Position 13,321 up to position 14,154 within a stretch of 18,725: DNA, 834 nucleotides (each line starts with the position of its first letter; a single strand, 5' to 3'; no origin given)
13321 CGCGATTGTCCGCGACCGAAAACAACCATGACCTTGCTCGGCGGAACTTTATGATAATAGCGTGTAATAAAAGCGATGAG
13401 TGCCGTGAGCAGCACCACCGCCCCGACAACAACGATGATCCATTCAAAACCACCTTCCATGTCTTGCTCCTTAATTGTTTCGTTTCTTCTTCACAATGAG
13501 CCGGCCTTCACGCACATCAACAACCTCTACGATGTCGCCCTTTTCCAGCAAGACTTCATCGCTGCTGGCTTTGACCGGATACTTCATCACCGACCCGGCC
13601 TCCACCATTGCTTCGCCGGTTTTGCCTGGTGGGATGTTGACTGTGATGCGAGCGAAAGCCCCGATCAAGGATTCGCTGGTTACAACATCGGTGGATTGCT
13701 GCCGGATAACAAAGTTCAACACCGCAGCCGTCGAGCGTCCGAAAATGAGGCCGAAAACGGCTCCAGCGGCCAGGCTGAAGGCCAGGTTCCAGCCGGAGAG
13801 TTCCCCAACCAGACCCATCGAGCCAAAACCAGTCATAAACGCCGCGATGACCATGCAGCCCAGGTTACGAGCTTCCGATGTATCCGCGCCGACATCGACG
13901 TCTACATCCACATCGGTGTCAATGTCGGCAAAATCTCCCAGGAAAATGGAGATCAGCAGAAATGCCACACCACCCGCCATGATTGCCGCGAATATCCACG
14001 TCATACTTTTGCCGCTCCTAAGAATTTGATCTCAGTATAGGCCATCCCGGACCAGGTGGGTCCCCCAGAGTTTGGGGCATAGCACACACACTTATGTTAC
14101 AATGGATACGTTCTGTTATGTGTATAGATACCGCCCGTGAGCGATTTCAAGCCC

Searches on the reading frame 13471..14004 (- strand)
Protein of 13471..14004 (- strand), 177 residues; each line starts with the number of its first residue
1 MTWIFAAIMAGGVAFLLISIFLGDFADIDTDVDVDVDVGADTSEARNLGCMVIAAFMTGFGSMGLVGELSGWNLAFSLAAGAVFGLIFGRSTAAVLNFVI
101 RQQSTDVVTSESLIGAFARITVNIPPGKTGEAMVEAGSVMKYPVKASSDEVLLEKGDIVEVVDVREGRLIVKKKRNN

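Call 64: search_protein_families(library=pfam, proteins=[window:13471-14004:-], max_evalue=0.001)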
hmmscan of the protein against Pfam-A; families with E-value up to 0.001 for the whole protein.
window:13471-14004:- (177 aa): 1 family
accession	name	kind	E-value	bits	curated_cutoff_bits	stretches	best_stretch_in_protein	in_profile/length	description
PF01957.25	NfeD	-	0.00025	21.6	29.1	1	111-173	2-57/57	NfeD-like C-terminal, partner-binding domain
